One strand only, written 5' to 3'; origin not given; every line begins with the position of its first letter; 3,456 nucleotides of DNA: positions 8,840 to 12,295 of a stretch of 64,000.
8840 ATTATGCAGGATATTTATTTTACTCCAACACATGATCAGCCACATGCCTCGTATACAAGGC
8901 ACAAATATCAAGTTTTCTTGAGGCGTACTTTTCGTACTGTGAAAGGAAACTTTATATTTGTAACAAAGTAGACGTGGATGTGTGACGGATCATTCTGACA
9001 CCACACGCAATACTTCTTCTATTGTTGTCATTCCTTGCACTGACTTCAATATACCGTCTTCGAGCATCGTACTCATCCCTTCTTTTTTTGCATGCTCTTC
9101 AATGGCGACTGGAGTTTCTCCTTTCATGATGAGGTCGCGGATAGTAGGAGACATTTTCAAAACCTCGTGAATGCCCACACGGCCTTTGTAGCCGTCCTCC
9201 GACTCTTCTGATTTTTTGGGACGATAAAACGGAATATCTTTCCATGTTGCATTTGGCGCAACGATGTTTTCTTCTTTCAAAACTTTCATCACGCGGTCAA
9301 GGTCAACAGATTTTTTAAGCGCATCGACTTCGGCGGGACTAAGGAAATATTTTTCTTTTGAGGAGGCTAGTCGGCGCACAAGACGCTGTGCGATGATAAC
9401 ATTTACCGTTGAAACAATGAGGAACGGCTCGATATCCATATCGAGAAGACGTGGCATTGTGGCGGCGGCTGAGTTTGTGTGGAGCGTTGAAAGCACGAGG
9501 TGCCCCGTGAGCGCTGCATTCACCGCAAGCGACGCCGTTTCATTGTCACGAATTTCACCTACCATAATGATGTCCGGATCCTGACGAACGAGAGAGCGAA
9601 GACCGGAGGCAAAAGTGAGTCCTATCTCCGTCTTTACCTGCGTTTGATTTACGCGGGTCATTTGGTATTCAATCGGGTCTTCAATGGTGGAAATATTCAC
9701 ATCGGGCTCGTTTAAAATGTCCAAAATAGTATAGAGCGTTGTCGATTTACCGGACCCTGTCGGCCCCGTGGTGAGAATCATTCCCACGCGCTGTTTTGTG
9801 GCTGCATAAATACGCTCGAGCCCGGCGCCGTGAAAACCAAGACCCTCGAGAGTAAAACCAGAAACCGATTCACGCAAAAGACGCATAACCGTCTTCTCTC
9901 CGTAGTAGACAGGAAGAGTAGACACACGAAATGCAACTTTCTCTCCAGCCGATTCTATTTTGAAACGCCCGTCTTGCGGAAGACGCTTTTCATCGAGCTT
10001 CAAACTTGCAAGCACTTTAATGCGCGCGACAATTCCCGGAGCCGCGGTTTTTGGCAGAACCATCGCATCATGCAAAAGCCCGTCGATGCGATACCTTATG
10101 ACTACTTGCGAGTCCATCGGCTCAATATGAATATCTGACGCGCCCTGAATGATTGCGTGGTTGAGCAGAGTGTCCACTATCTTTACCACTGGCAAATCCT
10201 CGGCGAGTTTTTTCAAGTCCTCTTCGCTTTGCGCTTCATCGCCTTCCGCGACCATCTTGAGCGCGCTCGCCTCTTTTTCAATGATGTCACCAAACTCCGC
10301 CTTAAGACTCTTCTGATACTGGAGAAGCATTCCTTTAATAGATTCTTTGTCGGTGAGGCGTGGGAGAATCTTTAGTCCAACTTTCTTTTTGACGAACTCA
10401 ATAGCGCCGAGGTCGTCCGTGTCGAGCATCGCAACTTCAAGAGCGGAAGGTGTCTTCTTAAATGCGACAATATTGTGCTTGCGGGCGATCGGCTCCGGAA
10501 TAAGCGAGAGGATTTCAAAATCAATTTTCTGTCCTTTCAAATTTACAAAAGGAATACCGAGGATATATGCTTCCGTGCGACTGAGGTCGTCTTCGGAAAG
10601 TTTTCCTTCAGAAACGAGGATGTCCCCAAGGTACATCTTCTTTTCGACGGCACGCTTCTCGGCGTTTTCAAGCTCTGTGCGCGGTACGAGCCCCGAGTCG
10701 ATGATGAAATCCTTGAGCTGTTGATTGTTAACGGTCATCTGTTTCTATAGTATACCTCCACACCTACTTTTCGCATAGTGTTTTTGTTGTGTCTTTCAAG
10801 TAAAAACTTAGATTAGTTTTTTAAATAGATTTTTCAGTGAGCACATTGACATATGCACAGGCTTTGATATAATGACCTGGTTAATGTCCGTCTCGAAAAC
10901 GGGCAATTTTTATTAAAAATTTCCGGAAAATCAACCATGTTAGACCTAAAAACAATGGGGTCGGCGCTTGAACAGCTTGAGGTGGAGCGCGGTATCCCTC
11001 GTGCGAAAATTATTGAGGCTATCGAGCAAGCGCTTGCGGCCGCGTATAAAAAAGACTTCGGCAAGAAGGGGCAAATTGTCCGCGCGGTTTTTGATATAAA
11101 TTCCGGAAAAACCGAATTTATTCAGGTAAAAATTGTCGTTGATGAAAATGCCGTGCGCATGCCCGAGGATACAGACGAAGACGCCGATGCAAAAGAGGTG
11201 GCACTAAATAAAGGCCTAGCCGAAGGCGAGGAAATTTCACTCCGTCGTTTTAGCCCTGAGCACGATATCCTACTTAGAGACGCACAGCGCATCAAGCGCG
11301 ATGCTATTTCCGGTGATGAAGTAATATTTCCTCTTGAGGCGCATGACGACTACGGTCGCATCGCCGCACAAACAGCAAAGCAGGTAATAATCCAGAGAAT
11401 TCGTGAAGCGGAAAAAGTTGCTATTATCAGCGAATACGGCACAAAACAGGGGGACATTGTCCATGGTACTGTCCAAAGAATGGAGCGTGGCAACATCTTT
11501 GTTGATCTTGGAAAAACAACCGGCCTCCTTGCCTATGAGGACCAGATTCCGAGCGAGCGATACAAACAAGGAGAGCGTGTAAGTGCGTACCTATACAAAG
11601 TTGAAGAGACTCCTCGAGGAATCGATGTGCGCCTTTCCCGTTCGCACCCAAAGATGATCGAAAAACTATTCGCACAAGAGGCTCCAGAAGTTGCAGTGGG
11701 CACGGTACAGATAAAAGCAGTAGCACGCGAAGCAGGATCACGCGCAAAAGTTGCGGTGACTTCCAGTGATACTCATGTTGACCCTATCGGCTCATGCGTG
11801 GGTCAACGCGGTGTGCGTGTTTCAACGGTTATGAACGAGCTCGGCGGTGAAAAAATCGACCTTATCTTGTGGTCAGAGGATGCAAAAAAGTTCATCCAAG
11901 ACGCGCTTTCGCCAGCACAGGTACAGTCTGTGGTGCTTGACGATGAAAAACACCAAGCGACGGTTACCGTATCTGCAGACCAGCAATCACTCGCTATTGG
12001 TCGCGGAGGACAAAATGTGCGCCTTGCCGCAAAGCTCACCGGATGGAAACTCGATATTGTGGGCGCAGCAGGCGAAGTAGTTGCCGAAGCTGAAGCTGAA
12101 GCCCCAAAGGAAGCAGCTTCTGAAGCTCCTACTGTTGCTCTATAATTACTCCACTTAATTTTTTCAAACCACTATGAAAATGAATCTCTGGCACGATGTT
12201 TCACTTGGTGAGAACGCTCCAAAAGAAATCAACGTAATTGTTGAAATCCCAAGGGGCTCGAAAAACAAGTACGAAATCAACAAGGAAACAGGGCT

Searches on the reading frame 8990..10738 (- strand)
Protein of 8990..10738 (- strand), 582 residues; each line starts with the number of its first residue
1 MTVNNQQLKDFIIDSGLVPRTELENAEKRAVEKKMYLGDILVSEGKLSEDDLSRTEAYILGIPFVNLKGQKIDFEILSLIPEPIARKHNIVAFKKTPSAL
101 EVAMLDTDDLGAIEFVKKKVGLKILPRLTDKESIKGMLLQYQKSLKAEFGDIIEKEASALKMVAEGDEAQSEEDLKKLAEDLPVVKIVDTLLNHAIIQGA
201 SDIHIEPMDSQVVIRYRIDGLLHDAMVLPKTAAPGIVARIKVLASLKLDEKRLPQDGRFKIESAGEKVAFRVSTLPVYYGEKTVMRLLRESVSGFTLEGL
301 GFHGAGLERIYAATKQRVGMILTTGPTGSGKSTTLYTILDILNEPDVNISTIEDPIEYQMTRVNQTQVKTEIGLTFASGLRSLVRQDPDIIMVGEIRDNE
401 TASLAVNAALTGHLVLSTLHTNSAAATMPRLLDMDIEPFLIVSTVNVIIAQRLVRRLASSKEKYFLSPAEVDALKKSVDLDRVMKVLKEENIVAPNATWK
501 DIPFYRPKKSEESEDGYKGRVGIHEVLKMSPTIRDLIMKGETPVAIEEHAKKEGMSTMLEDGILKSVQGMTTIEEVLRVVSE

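Call 7: search_protein_families(library=pfam, proteins=[window:8990-10738:-], max_evalue=0.01)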
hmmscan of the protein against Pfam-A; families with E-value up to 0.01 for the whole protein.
window:8990-10738:- (582 aa): 5 families
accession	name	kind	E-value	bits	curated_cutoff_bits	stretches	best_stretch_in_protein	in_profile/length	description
PF00437.27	T2SSE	-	4.9e-123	410.9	24.9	1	179-578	3-370/370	Type II/IV secretion system protein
PF05157.20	MshEN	-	1.4e-11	44.7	23.1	1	60-145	1-87/90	MshEN domain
PF25199.1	nSTAND_NTPase5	-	0.006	16.9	34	0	310-358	32-82/145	Novel STAND NTPase 5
PF13555.12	AAA_29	-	0.0062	16.7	27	0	317-340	21-44/61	P-loop containing region of AAA domain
PF03215.21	Rad17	-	0.0076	16.6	23.8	0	316-342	45-69/186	Rad17 P-loop domain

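Call 8: search_protein_families(library=ncbifam, proteins=[window:8990-10738:-], max_evalue=0.01)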
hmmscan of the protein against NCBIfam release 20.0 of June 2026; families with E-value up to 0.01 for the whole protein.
window:8990-10738:- (582 aa): 22 families
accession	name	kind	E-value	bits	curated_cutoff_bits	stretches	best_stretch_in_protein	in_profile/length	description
TIGR02538.1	type_IV_pilB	equivalog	3.4e-156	521.2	675.65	1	9-581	3-563/564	type IV-A pilus assembly ATPase PilB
TIGR02533.1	type_II_gspE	equivalog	1.6e-152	508.6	630.25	1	80-579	4-485/486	type II secretion system ATPase GspE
NF007755.0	PRK10436.1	equivalog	5.3e-128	427.6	617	1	84-580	13-459/465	type II secretion system protein GspE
NF053534.1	T4PilAsmATPsTfpB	equivalog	7.3e-123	411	850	1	42-580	58-582/584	type IV pilus assembly ATPase TfpB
NF041000.1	ATPase_ComGA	equivalog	3.4e-73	245.9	300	1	190-455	2-266/267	competence type IV pilus ATPase ComGA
TIGR01420.1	pilT_fam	subfamily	9.9e-53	179.5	319.1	1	189-455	3-269/343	PilT/PilU family type 4a pilus ATPase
TIGR02525.1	plasmid_TraJ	equivalog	2.1e-28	99.4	368.3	1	310-455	141-299/372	plasmid transfer ATPase TraJ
TIGR02524.1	dot_icm_DotB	equivalog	4.1e-24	85.4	463.3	1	312-455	128-286/358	Dot/Icm type IV secretion system ATPase DotB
NF058587.1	archaellum_moto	equivalog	1.6e-16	60.2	550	1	321-456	278-419/527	archaellum flagellar ATPase motor FlaI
TIGR02782.1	TrbB_P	equivalog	1.2e-14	54.3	304.55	1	320-447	138-274/303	P-type conjugative transfer ATPase TrbB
NF010469.0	PRK13894.1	subfamily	4.1e-14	52.6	508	1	310-432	142-265/320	conjugal transfer ATPase TrbB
NF010407.0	PRK13833.1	subfamily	6.7e-13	48.7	499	1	310-434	137-262/323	conjugal transfer protein TrbB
TIGR02788.1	VirB11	equivalog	6.7e-12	45.1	249.95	1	320-434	146-265/308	P-type DNA transfer ATPase VirB11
TIGR03819.1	heli_sec_ATPase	hypoth_equivalog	2.2e-11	43.5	373.15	1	175-431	42-297/340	TadA family conjugal transfer-associated ATPase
NF053672.1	bindosome_BasE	exception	1.6e-08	33.8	1000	1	322-448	274-404/512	bindosome assembly system ATPase subunit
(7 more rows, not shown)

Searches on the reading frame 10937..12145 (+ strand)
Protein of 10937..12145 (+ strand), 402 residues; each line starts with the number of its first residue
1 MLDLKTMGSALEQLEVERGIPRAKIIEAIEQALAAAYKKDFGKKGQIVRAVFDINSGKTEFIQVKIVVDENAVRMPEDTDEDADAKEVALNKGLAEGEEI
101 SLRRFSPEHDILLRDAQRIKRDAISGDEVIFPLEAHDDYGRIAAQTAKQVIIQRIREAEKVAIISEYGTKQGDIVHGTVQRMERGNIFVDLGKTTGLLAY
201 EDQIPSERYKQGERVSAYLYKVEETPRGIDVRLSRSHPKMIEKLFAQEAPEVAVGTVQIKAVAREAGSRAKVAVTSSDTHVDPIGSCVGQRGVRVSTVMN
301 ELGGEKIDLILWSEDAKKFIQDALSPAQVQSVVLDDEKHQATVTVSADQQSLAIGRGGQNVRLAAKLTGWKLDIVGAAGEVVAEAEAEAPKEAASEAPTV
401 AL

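Call 96: find_homologous_proteins(query=window:10937-12145:+, max_evalue=1e-50)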
Query window:10937-12145:+ (402 aa): 8000 proteins with E <= 1e-50 among 8000 candidates; the best 120 are listed.
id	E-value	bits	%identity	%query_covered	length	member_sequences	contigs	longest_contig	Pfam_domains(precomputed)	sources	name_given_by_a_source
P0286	2.5e-249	845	99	100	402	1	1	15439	PF13184.13,PF26594.2,PF00575.30,PF08529.17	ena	-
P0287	3.2e-248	841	99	100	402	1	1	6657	PF13184.13,PF26594.2,PF00575.30,PF08529.17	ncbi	-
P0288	7.9e-222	754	91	97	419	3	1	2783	PF13184.13,PF26594.2,PF07650.24,PF00575.30,PF08529.17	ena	-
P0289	1.2e-219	747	90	97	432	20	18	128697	PF13184.13,PF26594.2,PF00575.30,PF08529.17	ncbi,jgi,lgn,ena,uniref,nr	ncbi:MAG TPA: transcription termination/antitermination protein NusA [Candidatus Yonathbacteria bact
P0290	2.3e-219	746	90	97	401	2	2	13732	PF13184.13,PF26594.2,PF00575.30,PF08529.17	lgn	-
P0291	1.2e-218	744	90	97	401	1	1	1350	PF13184.13,PF26594.2,PF00575.30,PF08529.17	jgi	jgi:N utilization substance protein A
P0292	3.0e-218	742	88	97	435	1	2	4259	PF13184.13,PF26594.2,PF07650.24,PF00575.30,PF08529.17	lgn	-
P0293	3.8e-218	742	88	100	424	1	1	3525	PF13184.13,PF26594.2,PF07650.24,PF00575.30,PF08529.17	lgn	-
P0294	5.0e-218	742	83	100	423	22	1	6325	PF13184.13,PF26594.2,PF07650.24,PF00575.30,PF08529.17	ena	-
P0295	6.6e-217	738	88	97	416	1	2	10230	PF13184.13,PF26594.2,PF00575.30,PF08529.17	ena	-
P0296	9.6e-217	737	89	96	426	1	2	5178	PF13184.13,PF26594.2,PF07650.24,PF00575.30,PF08529.17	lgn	-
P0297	1.7e-216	737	88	97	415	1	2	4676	PF13184.13,PF26594.2,PF07650.24,PF00575.30,PF08529.17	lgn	-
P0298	5.9e-216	735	89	97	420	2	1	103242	PF13184.13,PF26594.2,PF07650.24,PF00575.30,PF08529.17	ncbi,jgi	ncbi:MAG: transcription termination factor NusA [Candidatus Paceibacterota bacterium]|jgi:N utilizat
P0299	1.3e-215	734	86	100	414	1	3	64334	PF13184.13,PF26594.2,PF07650.24,PF00575.30,PF08529.17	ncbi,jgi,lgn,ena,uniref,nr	ncbi:transcription termination factor NusA [Candidatus Nomurabacteria bacterium CG1_02_43_90]|uniref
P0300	7.6e-215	731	88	97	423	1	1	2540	PF13184.13,PF26594.2,PF07650.24,PF00575.30,PF08529.17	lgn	-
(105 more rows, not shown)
